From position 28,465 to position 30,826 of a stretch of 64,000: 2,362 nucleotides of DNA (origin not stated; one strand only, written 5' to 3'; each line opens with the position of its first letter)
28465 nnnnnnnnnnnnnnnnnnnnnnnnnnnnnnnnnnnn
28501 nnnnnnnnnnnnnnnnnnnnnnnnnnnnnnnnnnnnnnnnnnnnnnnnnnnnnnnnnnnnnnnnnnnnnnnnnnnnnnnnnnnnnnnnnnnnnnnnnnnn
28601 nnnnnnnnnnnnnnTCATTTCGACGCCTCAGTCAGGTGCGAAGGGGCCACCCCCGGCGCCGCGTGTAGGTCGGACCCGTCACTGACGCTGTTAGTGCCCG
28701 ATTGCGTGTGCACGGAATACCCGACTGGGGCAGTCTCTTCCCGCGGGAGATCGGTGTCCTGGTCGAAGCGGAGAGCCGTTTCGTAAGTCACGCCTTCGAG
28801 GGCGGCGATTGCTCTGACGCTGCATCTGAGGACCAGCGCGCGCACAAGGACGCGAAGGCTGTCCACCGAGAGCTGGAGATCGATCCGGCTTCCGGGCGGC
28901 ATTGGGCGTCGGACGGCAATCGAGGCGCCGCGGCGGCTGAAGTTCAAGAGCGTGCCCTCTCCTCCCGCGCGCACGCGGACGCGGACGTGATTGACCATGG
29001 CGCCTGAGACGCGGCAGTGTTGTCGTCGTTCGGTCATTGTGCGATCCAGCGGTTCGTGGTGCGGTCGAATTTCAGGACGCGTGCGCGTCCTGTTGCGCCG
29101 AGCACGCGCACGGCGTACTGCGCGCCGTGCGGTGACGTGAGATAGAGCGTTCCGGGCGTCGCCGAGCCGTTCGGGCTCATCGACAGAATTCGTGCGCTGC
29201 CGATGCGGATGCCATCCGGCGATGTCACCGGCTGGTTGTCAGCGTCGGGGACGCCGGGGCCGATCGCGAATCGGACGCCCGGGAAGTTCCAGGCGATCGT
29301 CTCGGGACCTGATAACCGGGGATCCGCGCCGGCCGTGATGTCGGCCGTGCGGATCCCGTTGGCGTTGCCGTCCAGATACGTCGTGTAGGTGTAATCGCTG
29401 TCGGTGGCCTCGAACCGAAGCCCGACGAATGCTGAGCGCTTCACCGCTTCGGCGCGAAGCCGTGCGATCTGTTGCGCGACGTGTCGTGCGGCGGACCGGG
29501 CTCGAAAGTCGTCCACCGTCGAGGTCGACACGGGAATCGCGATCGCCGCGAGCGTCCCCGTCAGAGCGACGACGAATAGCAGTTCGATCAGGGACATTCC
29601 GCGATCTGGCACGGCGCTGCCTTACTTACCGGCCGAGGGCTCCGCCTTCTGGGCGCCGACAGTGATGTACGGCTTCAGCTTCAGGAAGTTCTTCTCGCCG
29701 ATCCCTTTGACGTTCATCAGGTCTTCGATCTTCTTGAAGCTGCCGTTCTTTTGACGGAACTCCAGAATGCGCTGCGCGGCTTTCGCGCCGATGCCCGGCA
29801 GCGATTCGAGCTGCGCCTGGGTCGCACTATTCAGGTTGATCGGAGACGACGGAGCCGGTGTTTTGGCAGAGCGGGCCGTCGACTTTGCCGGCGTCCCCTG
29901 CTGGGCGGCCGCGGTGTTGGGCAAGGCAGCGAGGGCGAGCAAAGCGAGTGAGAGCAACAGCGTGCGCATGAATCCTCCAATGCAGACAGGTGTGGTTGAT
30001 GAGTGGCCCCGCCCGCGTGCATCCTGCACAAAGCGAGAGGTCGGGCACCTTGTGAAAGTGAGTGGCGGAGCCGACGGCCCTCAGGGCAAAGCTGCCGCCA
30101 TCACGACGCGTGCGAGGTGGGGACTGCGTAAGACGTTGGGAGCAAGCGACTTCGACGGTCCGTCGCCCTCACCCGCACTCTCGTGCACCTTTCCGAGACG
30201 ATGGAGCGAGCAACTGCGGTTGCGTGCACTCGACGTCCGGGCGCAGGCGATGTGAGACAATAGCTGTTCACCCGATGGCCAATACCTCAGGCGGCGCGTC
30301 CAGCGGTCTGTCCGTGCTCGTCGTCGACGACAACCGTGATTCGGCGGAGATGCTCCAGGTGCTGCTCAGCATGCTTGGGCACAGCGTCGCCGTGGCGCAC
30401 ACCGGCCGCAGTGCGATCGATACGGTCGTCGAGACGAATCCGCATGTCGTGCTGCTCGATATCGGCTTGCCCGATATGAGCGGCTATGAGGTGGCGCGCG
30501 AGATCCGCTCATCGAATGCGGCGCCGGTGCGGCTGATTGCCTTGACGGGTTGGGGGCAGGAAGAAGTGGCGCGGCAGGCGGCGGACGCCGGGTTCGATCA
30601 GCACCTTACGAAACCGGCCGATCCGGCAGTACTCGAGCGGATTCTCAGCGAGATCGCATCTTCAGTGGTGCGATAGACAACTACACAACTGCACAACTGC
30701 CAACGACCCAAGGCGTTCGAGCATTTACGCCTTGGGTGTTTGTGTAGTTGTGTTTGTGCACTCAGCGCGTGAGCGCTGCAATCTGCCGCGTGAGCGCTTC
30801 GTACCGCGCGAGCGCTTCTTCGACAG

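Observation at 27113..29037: PilZ protein translationally coupled to an EBP whose GAFTGA sigma-54 contact loop is degenerate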

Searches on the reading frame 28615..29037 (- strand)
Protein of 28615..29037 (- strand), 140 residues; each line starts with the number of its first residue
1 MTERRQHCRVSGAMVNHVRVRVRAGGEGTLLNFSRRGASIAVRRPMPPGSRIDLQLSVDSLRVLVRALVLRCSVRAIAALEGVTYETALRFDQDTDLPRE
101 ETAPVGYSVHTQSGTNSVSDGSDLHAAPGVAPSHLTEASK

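Call 5: search_protein_families(library=pfam, proteins=[window:28615-29037:-], max_evalue=0.01)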
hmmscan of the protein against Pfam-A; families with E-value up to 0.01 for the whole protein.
window:28615-29037:- (140 aa): 1 family
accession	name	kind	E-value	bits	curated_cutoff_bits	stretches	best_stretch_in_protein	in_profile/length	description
PF07238.19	PilZ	-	4.9e-06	27.2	22.5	1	3-91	1-85/102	PilZ domain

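Call 55: find_homologous_proteins(query=A2, max_evalue=0.00001)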
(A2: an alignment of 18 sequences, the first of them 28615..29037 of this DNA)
Query A2 (18 sequences) (140 aa, profile of the alignment): 645 proteins with E <= 0.00001 among 8000 candidates; the best 120 are listed.
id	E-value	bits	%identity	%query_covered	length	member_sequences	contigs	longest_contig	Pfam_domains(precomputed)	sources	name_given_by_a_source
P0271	8.1e-55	202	33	92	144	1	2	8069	PF07238.20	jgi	jgi:hypothetical protein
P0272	8.9e-55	202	32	91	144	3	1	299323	PF07238.20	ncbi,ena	-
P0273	2.7e-54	201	34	89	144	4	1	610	PF07238.20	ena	-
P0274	7.1e-54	199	34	96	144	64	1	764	PF07238.20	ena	-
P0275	7.5e-54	199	34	89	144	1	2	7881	PF07238.20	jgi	jgi:hypothetical protein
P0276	1.8e-53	198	36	78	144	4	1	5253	PF07238.20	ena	-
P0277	2.0e-53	198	32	89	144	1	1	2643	PF07238.20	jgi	jgi:hypothetical protein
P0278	2.1e-53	198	35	89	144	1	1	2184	PF07238.20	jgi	jgi:hypothetical protein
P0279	3.6e-53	197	36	76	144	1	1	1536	PF07238.20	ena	-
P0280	3.9e-53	197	34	74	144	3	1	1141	PF07238.20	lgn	-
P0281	4.7e-53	197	33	94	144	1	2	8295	PF07238.20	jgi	jgi:hypothetical protein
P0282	5.3e-53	197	33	89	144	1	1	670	PF07238.20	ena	-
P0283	5.4e-53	197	33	96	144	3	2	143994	PF07238.20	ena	-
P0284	6.7e-53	196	34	96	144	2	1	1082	PF07238.20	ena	-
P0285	1.1e-52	196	31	94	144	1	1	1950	PF07238.20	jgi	jgi:PilZ domain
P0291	6.2e-52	193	32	78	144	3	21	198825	-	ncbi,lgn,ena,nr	ncbi:MAG: hypothetical protein A3H96_00165 [Acidobacteria bacterium RIFCSPLOWO2_02_FULL_67_36]|nr:MA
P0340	2.5e-48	181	37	86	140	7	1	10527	-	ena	-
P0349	1.1e-47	179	38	73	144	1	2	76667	-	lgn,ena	-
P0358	5.7e-47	177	32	94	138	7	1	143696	PF07238.20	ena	-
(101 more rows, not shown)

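Call 57: find_encoding_contigs(protein=P0291, flank=5000, max_places=4)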
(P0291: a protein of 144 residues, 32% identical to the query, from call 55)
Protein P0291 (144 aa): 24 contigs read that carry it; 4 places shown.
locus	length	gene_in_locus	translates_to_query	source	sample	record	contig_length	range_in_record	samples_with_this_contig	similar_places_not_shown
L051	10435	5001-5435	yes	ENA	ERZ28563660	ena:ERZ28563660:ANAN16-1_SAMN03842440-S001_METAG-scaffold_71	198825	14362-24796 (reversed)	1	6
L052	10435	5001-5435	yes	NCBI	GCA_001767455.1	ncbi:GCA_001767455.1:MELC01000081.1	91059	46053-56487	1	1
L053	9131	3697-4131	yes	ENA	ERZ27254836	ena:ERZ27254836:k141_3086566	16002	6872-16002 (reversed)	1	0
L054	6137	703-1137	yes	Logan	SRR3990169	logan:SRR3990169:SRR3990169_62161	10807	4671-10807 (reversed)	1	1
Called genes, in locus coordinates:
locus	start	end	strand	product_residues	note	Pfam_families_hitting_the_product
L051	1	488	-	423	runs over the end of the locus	-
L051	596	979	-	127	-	-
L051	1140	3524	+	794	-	PF13414:TPR_11 (weak), PF13414:TPR_11 (weak), PF13432:TPR_16, PF00515:TPR_1 (weak), PF13414:TPR_11, PF14559:TPR_19, PF13414:TPR_11, PF13432:TPR_16, +17 more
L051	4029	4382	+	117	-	PF14520:HHH_5 (faint), PF12836:HHH_3, PF00633:HHH (weak), PF03934:T2SSK (weak)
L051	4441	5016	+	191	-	-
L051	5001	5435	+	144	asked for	-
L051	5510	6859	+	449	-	PF00158:Sigma54_activat, PF14532:Sigma54_activ_2, PF01078:Mg_chelatase (faint), PF00004:AAA (faint), PF25601:AAA_lid_14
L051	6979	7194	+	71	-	-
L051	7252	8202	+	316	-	-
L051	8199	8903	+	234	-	-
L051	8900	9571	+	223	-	PF00005:ABC_tran, PF13304:AAA_21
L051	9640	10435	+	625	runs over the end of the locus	PF13620:CarboxypepD_reg (weak)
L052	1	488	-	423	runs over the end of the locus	-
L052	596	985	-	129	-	-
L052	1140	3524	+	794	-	PF13414:TPR_11 (weak), PF13414:TPR_11 (weak), PF13432:TPR_16, PF00515:TPR_1 (weak), PF13414:TPR_11, PF14559:TPR_19, PF13414:TPR_11, PF13432:TPR_16, +17 more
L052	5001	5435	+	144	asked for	-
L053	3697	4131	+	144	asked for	-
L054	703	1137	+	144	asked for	-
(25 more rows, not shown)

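Call 58: find_encoding_contigs(protein=P0358, flank=4000, max_places=2)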
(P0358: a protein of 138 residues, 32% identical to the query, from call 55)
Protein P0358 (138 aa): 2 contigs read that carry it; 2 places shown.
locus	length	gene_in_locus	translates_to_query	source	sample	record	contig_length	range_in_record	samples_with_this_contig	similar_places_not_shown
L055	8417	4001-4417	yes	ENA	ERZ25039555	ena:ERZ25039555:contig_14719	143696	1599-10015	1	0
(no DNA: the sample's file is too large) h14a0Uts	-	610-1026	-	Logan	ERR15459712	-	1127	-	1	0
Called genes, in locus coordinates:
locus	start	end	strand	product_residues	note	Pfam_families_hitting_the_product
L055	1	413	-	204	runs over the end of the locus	-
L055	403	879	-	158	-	PF04542:Sigma70_r2, PF08281:Sigma70_r4_2, PF04545:Sigma70_r4 (weak)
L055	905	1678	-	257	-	PF01061:ABC2_membrane (weak), PF12679:ABC2_membrane_2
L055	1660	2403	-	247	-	PF00005:ABC_tran, PF13304:AAA_21 (faint)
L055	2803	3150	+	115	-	PF14520:HHH_5 (faint), PF12836:HHH_3, PF00633:HHH (weak), PF21176:RecR_HhH (faint)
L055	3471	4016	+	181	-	-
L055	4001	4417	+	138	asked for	PF07238:PilZ (weak)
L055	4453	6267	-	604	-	PF12708:Pect-lyase_RHGA_epim (weak)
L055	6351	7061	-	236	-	-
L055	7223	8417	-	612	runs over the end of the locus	PF08400:phage_tail_N (faint), PF13620:CarboxypepD_reg, PF13715:CarbopepD_reg_2 (faint), PF22904:NOMO1-like_2nd (faint), PF00775:Dioxygenase_C (faint), PF09430:EMC7_beta-sandw (faint), PF17210:SdrD_B (faint), PF13620:CarboxypepD_reg (weak), +3 more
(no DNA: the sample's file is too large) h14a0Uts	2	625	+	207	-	?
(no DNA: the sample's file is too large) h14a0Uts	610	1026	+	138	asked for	PF07238:PilZ (weak)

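Call 59: find_encoding_contigs(protein=P0349, flank=4000, max_places=2)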
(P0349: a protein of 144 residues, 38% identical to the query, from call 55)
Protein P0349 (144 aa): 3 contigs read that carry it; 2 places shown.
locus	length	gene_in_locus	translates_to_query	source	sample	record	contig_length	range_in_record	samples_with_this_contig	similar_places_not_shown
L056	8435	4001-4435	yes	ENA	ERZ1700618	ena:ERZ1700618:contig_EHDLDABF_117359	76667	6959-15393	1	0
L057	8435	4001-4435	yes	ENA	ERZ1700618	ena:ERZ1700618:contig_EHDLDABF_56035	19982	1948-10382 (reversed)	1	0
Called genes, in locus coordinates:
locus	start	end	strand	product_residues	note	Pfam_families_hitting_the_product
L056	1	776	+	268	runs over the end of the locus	-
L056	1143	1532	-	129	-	-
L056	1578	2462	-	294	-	PF00083:Sugar_tr, PF07690:MFS_1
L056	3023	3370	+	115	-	PF12826:HHH_2 (faint), PF14520:HHH_5 (faint), PF12836:HHH_3, PF00633:HHH (weak), PF03934:T2SSK (weak), PF21176:RecR_HhH (faint)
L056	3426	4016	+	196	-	-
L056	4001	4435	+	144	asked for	-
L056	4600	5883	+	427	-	PF00158:Sigma54_activat, PF14532:Sigma54_activ_2, PF25601:AAA_lid_14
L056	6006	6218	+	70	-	-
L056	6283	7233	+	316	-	-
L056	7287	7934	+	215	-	-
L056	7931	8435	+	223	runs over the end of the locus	PF00005:ABC_tran, PF13304:AAA_21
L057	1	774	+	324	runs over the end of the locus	-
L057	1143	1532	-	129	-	-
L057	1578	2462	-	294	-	PF00083:Sugar_tr, PF07690:MFS_1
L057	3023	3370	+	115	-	PF12826:HHH_2 (faint), PF14520:HHH_5 (faint), PF12836:HHH_3, PF00633:HHH (weak), PF03934:T2SSK (weak), PF21176:RecR_HhH (faint)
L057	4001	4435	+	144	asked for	-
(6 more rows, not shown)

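Call 60: find_encoding_contigs(protein=P0340, flank=4000, max_places=2)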
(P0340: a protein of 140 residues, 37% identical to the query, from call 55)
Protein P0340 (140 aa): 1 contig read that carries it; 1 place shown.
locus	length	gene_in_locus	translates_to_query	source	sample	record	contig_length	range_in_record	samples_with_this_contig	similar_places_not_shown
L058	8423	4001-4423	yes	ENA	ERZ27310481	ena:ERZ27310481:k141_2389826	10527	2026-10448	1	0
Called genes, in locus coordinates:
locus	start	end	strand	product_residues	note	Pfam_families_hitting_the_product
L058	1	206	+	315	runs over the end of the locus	PF01073:3Beta_HSD, PF01370:Epimerase, PF02719:Polysacc_synt_2, PF04321:RmlD_sub_bind, PF05368:NmrA, PF07993:NAD_binding_4 (faint), PF13460:NAD_binding_10, PF16363:GDP_Man_Dehyd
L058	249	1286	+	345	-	-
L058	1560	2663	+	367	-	PF00989:PAS, PF13188:PAS_8 (faint), PF08448:PAS_4, PF13426:PAS_9, PF00989:PAS, PF08448:PAS_4, PF13426:PAS_9, PF08447:PAS_3, +2 more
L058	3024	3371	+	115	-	PF21687:T2SSK_1st (faint), PF14520:HHH_5 (faint), PF12826:HHH_2 (faint), PF12836:HHH_3, PF00633:HHH (weak), PF03934:T2SSK (weak), PF21176:RecR_HhH (faint)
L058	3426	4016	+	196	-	-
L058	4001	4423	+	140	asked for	-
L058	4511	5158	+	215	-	-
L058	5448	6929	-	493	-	PF00069:Pkinase, PF01636:APH (faint), PF07714:PK_Tyr_Ser-Thr, PF03109:ABC1, PF01661:Macro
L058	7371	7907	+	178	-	-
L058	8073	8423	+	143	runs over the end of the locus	?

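Call 69: search_protein_families(library=ncbifam, proteins=[window:28615-29037:-], max_evalue=0.01)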
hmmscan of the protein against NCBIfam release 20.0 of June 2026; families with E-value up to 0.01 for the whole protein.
window:28615-29037:- (140 aa): 0 families

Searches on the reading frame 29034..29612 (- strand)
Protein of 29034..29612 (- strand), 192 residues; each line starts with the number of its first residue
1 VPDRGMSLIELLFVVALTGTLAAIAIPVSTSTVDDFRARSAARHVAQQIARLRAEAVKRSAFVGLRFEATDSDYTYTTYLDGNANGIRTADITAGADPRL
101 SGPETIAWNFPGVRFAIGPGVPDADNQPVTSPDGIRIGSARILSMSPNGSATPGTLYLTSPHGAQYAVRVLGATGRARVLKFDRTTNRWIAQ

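Call 5: search_protein_families(library=pfam, proteins=[window:29034-29612:-], max_evalue=0.01)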
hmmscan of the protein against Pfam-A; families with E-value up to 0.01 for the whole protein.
window:29034-29612:- (192 aa): 2 families
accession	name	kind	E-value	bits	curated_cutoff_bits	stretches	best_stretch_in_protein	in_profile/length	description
PF12019.13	GspH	-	1.1e-06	29.5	21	1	41-171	1-105/108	Type II transport protein GspH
PF07963.17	N_methyl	-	0.00017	21.5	21.2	1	3-26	4-27/27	Prokaryotic N-terminal methylation motif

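Call 69: search_protein_families(library=ncbifam, proteins=[window:29034-29612:-], max_evalue=0.01)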
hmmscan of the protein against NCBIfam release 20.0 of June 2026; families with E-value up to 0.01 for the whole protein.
window:29034-29612:- (192 aa): 6 families
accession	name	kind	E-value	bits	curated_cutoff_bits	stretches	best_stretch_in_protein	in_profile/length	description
TIGR01708.2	typeII_sec_gspH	equivalog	1.2e-08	35.1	80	1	4-70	2-68/169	type II secretion system minor pseudopilin GspH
NF047827.1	T3SSXpsH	equivalog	2.5e-08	33.9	160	1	4-60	1-57/145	type II secretion system protein XpsH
TIGR02596.1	TIGR02596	subfamily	9.8e-08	32.3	70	1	7-73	2-68/196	Verru_Chthon cassette protein D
NF041775.1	typeIV_PilA_Myxo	equivalog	2.3e-05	24.5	400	1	3-42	10-45/214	type IV pilin protein PilA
TIGR02532.1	IV_pilin_GFxxxE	domain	6.3e-05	22.7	16.3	1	4-26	2-24/24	prepilin-type N-terminal cleavage/methylation domain-containing protein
TIGR01710.1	typeII_sec_gspG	equivalog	0.0023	17.9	88.85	1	4-46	1-43/134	type II secretion system major pseudopilin GspG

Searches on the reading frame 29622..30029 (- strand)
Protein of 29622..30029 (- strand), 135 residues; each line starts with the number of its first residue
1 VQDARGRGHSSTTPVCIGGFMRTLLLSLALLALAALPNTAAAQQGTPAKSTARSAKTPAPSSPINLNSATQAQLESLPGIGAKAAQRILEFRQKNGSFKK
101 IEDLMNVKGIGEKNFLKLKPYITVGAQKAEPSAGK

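Call 5: search_protein_families(library=pfam, proteins=[window:29622-30029:-], max_evalue=0.01)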
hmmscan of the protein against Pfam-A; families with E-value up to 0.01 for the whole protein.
window:29622-30029:- (135 aa): 10 families
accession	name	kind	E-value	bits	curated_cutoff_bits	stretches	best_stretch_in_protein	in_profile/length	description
PF12836.13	HHH_3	-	2.9e-22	79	27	1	62-123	4-65/65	Helix-hairpin-helix motif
PF00633.29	HHH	-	1.9e-11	43.6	24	1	64-91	3-30/30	Helix-hairpin-helix motif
PF14520.12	HHH_5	-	1.1e-07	32.6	27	1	62-91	25-54/57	Helix-hairpin-helix domain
PF03934.19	T2SSK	-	4.6e-06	27.3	24.2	1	64-124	1-62/63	Type II secretion system (T2SS), protein K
PF21176.3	RecR_HhH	-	6.3e-05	23.1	27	1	73-88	7-22/45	RecR, helix-hairpin-helix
PF12826.13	HHH_2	-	9.9e-05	22.9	27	1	65-95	28-58/64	Helix-hairpin-helix motif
PF14579.12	HHH_6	-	0.00013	22.5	25.6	1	74-109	27-62/90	Helix-hairpin-helix motif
PF14716.13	HHH_8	-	0.00042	21.1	30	1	63-94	41-70/73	Helix-hairpin-helix domain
PF21687.3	T2SSK_1st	-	0.00083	20.5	26.2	1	81-124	58-104/107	Type II secretion system (T2SS), protein K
PF04919.18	DUF655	-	0.0023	18.3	22.2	1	73-106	117-149/181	Protein of unknown function (DUF655)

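Call 69: search_protein_families(library=ncbifam, proteins=[window:29622-29969:-], max_evalue=0.01)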
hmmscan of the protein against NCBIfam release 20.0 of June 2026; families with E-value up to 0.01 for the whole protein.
window:29622-29969:- (115 aa): 8 families
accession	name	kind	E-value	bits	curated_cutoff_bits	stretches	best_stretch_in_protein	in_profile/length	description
TIGR01259.1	comE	subfamily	2.5e-23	82.4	152.35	1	27-104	43-120/120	comEA protein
TIGR00426.1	TIGR00426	subfamily_domain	2.1e-16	59.7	53.1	1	44-104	8-69/69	competence protein ComEA helix-hairpin-helix repeat region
NF045978.1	ComEA_MAG0490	equivalog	9.9e-06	25.4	98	1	43-102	102-160/162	MAG0490 family ComEA-like DNA-binding protein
NF037980.1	T2SS_GspK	equivalog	2.3e-05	24.1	130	1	40-88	210-257/307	type II secretion system minor pseudopilin GspK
TIGR03916.1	rSAM_link_UDG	hypoth_equivalog_domain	0.00028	20.1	343.5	1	42-81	320-360/415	putative DNA modification/repair radical SAM protein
TIGR00084.2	ruvA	equivalog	0.00048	19.8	85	0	50-79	108-138/202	Holliday junction branch migration protein RuvA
NF005932.1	PRK07956.1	equivalog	0.009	14.5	369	1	45-88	531-574/664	NAD-dependent DNA ligase LigA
NF010337.0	PRK13766.1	equivalog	0.0091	14.1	610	1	41-98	712-771/781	Hef nuclease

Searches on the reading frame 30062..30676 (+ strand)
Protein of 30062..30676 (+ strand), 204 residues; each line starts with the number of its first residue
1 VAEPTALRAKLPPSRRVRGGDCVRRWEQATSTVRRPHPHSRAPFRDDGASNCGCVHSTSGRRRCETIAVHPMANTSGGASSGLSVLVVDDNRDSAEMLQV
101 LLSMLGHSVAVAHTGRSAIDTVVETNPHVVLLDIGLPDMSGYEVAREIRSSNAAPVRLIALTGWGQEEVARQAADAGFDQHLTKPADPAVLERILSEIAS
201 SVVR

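Call 41: search_protein_families(library=pfam, proteins=[window:30062-30676:+], max_evalue=1)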
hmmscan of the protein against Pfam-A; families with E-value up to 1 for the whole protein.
window:30062-30676:+ (204 aa): 4 families
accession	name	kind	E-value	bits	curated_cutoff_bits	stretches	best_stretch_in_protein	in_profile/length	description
PF00072.30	Response_reg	-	4.7e-24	85.1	30.2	1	85-193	1-108/111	Response regulator receiver domain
PF20161.5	VpsR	-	0.016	15.4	23.7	1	84-166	12-89/121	VpsR domain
PF06490.17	FleQ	-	0.017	15.8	22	1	85-133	2-49/108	Flagellar regulatory protein FleQ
PF23198.2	PDE8A_N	-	0.18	12.2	29.6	1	102-182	30-115/147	PDE8A-like, N-terminal domain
